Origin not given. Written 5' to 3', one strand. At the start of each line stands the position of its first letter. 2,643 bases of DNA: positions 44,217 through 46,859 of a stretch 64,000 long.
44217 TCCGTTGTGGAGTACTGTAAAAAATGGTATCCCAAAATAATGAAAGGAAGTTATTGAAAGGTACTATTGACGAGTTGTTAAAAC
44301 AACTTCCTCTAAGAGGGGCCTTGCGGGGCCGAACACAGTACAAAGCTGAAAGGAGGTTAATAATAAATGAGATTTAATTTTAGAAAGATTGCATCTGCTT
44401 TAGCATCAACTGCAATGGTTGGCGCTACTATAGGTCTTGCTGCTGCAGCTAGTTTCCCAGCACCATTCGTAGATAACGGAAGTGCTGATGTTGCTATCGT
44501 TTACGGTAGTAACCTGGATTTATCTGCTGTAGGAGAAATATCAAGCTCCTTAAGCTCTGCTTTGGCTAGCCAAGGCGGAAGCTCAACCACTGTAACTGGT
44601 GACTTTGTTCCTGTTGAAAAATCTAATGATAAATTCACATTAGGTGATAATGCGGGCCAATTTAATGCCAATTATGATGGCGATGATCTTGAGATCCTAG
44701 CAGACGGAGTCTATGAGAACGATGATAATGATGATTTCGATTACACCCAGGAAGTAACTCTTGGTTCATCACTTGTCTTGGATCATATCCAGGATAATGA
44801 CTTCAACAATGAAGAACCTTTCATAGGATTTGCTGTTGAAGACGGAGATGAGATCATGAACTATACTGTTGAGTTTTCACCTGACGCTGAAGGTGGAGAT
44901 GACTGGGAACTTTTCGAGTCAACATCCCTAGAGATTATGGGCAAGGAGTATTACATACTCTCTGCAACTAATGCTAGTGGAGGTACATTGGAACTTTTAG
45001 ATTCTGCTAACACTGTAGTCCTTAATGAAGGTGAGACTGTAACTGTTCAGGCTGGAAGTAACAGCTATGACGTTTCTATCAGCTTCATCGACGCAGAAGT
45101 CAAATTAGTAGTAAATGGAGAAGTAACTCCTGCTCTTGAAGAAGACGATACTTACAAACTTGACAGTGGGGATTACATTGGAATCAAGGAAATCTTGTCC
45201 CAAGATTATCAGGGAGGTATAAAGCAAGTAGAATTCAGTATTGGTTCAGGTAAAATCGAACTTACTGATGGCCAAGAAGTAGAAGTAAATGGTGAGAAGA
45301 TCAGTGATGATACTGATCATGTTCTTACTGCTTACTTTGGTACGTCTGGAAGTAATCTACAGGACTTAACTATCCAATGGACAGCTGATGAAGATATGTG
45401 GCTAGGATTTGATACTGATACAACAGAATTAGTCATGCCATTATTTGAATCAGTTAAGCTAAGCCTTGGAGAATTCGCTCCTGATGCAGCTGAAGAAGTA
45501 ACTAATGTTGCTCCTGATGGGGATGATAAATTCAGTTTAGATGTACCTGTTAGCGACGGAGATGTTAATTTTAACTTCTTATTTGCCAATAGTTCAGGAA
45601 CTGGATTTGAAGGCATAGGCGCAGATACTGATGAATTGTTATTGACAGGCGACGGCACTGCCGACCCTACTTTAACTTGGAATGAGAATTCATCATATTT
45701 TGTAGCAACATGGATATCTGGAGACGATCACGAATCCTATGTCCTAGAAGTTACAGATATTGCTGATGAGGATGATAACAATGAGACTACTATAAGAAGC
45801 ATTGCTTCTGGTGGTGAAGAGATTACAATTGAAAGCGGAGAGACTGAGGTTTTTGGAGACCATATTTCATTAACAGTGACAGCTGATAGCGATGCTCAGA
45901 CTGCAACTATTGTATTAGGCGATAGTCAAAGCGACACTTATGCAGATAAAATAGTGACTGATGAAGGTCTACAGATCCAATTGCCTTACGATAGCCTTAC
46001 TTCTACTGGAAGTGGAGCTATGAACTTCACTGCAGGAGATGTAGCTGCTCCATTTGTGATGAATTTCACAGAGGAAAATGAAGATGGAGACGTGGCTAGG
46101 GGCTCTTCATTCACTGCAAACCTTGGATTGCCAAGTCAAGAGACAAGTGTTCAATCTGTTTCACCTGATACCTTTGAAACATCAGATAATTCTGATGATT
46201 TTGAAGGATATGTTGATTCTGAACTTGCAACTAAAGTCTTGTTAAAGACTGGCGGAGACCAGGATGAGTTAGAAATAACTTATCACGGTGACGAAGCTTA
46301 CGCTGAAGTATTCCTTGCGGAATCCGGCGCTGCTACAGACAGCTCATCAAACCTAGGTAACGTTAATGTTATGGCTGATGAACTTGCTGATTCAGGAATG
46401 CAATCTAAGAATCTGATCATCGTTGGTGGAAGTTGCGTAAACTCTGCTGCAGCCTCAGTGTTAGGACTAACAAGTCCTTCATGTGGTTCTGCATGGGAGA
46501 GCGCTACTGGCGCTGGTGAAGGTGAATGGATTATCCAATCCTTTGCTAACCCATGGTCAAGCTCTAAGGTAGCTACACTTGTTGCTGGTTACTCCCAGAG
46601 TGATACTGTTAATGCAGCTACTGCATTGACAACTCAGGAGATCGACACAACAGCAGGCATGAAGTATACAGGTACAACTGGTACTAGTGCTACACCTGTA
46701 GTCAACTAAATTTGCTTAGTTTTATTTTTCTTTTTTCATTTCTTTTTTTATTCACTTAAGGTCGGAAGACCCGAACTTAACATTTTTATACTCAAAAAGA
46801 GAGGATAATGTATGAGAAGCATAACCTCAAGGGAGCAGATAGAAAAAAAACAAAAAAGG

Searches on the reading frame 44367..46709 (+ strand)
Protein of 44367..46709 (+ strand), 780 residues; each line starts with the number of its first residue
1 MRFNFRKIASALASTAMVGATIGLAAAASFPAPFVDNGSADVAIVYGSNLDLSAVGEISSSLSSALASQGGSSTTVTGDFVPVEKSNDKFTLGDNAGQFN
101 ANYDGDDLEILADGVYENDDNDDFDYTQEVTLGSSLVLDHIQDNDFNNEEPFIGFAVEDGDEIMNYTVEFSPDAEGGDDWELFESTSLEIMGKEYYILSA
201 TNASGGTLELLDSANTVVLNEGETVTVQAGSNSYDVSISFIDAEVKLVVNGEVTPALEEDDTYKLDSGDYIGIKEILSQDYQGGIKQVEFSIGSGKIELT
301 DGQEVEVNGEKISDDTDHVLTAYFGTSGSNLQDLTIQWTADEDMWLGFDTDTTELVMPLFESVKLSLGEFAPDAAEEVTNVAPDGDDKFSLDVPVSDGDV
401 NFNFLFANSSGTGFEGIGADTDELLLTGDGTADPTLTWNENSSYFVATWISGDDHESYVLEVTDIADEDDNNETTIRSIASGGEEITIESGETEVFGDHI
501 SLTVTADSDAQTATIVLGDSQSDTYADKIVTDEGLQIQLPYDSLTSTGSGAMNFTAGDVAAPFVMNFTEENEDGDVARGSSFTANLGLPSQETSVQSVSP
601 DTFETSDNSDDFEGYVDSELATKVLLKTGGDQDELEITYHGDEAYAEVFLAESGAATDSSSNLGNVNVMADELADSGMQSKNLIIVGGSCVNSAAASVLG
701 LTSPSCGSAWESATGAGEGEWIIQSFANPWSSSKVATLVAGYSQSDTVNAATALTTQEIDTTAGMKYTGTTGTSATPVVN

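Call 77: search_protein_families(library=pfam, proteins=[window:44367-46709:+], max_evalue=0.0001)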
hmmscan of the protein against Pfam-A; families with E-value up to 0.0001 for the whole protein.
window:44367-46709:+ (780 aa): 1 family
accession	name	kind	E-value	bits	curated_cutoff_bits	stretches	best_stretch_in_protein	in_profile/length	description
PF05124.17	S_layer_C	-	1.8e-05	24.9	23.9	0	29-754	4-173/177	S-layer like family, outer domain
